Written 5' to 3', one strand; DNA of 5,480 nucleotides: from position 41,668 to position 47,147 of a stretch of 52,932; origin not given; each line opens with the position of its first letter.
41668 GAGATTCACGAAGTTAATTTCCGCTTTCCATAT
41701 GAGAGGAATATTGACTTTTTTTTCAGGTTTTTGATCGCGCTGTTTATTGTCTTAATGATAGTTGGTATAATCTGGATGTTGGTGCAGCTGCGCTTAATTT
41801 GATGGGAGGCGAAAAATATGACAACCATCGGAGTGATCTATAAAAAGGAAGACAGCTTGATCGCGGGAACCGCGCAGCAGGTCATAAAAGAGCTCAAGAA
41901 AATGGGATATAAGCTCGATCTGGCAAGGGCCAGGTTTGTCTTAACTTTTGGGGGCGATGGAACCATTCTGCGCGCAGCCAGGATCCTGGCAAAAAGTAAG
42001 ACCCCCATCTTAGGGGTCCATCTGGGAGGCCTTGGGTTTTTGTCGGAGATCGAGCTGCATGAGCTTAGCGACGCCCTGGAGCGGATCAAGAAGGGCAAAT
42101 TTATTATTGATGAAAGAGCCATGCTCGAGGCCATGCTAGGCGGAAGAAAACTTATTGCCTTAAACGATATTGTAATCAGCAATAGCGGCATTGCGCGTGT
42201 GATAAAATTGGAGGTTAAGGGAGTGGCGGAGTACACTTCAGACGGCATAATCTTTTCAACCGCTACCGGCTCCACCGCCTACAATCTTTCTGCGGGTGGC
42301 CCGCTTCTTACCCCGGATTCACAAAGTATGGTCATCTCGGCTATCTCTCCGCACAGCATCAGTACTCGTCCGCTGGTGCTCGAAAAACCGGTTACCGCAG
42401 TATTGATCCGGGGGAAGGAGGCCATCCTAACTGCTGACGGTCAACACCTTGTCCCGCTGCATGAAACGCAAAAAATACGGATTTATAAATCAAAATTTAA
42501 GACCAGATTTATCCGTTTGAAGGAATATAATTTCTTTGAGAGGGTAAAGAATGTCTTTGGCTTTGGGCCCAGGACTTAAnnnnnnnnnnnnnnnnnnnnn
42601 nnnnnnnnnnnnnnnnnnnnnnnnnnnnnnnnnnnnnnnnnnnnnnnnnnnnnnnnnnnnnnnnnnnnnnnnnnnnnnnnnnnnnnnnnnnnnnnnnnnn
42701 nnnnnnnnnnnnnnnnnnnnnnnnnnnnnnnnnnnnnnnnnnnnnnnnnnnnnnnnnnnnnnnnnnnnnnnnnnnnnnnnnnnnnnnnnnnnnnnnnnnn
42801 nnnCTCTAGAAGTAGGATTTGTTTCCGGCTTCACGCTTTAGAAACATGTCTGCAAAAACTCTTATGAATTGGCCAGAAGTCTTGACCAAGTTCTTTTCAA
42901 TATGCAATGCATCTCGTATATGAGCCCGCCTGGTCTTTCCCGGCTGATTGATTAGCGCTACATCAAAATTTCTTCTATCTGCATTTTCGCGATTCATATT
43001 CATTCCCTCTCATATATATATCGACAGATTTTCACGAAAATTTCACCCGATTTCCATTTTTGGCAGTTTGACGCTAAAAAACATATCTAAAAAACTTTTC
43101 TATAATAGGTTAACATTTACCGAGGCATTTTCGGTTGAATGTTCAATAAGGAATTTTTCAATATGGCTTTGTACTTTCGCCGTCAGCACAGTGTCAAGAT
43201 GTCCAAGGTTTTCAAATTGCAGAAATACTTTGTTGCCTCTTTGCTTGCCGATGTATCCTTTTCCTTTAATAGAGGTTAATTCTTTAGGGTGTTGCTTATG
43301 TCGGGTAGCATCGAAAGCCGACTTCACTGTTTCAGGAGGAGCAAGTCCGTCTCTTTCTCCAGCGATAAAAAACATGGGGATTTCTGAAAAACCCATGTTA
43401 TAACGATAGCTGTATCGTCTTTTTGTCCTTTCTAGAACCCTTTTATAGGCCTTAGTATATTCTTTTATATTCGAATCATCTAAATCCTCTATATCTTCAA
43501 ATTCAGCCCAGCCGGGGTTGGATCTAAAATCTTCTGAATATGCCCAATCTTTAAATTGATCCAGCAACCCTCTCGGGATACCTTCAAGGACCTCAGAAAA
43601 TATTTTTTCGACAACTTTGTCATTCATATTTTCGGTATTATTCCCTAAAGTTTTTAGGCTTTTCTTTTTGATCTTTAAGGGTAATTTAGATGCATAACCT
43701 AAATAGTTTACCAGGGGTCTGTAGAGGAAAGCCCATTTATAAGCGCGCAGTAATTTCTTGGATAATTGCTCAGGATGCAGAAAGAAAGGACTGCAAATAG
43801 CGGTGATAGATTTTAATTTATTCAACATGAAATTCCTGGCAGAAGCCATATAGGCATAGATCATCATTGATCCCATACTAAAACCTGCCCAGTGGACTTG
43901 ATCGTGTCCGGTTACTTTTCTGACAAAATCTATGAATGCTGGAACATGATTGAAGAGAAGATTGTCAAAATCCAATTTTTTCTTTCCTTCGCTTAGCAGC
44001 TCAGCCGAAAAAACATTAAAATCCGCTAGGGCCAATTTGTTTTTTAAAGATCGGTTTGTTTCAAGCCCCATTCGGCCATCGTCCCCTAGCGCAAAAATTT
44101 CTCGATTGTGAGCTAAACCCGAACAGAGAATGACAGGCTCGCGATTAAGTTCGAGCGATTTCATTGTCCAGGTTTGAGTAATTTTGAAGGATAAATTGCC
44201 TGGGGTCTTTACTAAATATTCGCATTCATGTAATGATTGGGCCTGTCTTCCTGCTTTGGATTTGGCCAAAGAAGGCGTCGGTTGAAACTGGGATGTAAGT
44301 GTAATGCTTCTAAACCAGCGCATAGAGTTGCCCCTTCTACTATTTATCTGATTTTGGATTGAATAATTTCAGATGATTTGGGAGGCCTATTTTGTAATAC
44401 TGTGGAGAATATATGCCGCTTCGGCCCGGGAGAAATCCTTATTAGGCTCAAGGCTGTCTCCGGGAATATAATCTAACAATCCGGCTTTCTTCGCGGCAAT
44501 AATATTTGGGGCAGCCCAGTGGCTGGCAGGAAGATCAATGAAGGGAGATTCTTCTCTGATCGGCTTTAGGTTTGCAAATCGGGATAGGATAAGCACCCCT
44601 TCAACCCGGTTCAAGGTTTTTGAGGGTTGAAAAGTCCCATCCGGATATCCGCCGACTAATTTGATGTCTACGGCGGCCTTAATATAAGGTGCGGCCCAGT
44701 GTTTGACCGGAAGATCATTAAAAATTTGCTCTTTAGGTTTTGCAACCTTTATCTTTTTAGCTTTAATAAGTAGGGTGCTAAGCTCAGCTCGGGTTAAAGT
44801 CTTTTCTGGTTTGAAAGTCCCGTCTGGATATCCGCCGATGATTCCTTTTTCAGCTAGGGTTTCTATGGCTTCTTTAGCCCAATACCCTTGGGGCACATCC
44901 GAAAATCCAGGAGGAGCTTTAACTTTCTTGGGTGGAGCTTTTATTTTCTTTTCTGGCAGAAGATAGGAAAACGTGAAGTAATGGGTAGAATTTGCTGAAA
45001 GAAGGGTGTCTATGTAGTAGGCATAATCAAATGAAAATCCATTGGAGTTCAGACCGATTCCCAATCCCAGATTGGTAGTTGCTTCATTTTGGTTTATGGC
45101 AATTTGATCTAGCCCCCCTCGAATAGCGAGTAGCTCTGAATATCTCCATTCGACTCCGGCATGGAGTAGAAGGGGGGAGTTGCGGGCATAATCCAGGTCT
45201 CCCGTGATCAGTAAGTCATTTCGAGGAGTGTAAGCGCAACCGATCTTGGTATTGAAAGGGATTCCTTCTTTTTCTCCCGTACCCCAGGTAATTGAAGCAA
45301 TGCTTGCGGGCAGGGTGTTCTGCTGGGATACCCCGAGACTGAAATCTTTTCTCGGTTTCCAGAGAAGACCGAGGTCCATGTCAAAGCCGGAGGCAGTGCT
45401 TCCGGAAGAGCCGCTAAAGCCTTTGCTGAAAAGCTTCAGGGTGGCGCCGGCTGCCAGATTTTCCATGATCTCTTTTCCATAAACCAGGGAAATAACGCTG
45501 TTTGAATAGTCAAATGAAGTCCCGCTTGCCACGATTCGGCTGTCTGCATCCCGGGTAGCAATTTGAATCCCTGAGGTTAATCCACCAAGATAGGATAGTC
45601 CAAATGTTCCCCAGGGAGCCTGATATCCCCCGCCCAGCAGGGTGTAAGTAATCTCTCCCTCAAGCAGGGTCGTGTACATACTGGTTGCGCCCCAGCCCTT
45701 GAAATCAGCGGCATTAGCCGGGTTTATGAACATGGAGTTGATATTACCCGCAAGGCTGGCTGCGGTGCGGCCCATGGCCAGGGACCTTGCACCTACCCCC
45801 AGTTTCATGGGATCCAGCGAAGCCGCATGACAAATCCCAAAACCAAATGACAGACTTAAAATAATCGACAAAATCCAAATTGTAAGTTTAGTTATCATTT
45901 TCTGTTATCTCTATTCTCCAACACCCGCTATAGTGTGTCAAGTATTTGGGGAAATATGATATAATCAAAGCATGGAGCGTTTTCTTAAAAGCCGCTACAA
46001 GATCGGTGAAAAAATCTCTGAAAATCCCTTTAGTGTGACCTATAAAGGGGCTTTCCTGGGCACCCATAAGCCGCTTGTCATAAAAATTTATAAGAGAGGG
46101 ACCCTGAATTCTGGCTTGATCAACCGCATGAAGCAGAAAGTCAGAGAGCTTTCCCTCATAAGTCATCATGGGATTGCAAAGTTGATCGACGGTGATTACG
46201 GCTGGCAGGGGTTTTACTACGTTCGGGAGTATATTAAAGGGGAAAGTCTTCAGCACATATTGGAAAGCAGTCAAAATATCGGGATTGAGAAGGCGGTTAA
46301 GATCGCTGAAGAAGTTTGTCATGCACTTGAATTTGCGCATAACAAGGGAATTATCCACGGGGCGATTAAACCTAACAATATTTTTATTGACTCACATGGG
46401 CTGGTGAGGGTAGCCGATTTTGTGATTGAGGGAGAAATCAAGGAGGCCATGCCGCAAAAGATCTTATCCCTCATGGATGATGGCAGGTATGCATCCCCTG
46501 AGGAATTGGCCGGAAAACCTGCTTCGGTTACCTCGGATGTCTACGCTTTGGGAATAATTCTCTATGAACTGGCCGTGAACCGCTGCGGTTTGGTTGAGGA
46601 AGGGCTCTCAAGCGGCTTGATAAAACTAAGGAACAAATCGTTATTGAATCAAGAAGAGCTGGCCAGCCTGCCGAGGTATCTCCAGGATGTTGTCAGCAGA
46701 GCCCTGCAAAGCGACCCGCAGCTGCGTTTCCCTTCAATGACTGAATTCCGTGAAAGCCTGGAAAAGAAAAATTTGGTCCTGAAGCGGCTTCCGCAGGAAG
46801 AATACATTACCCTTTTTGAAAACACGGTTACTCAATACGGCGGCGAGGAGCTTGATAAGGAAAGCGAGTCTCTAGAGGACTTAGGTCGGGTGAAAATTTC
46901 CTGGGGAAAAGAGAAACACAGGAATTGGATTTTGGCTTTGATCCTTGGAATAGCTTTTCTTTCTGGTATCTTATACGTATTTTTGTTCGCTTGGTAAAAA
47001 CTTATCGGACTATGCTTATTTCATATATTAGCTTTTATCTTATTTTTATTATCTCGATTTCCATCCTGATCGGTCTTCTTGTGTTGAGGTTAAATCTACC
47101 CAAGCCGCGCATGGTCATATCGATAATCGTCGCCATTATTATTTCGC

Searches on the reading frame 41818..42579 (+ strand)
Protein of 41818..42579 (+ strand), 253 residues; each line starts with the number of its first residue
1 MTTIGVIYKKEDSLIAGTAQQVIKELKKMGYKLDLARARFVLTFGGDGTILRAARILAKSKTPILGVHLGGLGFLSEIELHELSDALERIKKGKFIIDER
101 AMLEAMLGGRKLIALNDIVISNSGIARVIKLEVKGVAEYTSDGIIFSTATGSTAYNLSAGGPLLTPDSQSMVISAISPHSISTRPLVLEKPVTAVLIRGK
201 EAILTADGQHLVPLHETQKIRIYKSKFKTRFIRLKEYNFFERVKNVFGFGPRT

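Call 33: search_protein_families(library=pfam, proteins=[window:41818-42579:+], max_evalue=0.001)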
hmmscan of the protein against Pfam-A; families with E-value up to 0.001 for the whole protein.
window:41818-42579:+ (253 aa): 2 families
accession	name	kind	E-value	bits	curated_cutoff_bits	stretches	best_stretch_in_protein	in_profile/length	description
PF20143.4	NAD_kinase_C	-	9.1e-24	84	23.7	1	124-234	10-126/126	ATP-NAD kinase C-terminal domain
PF01513.26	NAD_kinase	-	2.9e-15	57.2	25.5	1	19-94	54-129/130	ATP-NAD kinase N-terminal domain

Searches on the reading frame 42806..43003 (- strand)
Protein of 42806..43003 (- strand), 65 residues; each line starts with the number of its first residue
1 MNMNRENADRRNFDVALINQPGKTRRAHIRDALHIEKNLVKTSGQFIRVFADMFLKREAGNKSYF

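Call 67: search_protein_families(library=ncbifam, proteins=[window:42806-43003:-], max_evalue=0.1)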
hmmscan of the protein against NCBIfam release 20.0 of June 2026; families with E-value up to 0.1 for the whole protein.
window:42806-43003:- (65 aa): 0 families

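Call 68: search_protein_families(library=phrogs, proteins=[window:42806-43003:-], max_evalue=0.1)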
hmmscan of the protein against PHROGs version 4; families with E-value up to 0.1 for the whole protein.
window:42806-43003:- (65 aa): 1 family
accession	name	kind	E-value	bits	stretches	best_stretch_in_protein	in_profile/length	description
phrog_31237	-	unknown function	0.018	16.2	1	6-30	15-40/47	-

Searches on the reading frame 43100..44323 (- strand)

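Call 33: search_protein_families(library=pfam, proteins=[window:43100-44323:-], max_evalue=0.001)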
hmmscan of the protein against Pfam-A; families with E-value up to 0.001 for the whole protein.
window:43100-44323:- (407 aa): 2 families
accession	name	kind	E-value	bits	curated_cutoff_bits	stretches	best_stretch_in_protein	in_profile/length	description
PF00561.26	Abhydrolase_1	-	9.9e-08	32.4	25.8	1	63-337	2-221/245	alpha/beta hydrolase fold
PF12146.15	Hydrolase_4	-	0.00023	21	27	0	127-205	62-130/239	Serine aminopeptidase, S33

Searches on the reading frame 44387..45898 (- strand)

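Call 67: search_protein_families(library=ncbifam, proteins=[window:44387-45898:-], max_evalue=0.1)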
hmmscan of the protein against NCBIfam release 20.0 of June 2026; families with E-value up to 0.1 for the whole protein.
window:44387-45898:- (503 aa): 7 families
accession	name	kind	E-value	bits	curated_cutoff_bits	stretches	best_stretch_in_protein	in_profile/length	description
NF033709.1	PorV_fam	subfamily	3.5e-24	86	90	1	31-312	7-324/326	PorV/PorQ family protein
NF033190.2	inl_like_NEAT_1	exception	2.3e-16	59.3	1275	1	332-466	582-716/754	NEAT domain-containing leucine-rich repeat protein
NF052325.1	PorVQ2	equivalog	5e-08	32.2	325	2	29-67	28-66/354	putative type IX sorting system protein PorV2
NF033711.1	T9SS_PorQ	equivalog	7e-08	31.9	220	1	31-225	29-213/335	type IX secretion system protein PorQ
NF033921.0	por_somb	subfamily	1.7e-06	26.9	100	1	332-374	7-50/485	iron uptake porin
NF033710.1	T9SS_OM_PorV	equivalog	0.00048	19.4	250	1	246-299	298-350/367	type IX secretion system outer membrane channel protein PorV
NF050080.1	pilus_FilD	exception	0.012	13.9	970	0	174-194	288-308/549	putative pilus system OmpP1/FadL family transporter FilD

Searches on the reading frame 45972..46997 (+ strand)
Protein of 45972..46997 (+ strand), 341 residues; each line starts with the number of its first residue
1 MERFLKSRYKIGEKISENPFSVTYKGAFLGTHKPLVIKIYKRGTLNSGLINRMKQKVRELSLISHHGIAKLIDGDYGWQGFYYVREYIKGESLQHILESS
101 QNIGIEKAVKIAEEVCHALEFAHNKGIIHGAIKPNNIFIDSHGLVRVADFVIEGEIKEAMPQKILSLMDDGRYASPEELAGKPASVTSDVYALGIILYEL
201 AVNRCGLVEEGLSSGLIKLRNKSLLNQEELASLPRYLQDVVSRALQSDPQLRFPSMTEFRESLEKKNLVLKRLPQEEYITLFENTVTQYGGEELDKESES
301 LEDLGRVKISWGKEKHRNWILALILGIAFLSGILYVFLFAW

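Call 33: search_protein_families(library=pfam, proteins=[window:45972-46997:+], max_evalue=0.001)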
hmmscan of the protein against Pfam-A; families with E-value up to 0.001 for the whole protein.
window:45972-46997:+ (341 aa): 2 families
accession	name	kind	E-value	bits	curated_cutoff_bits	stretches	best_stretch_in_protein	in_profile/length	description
PF00069.31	Pkinase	-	1.9e-30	106.6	31.7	1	9-253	1-252/263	Protein kinase domain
PF07714.23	PK_Tyr_Ser-Thr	-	2.9e-23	82.9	23.1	1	11-261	3-256/258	Protein tyrosine and serine/threonine kinase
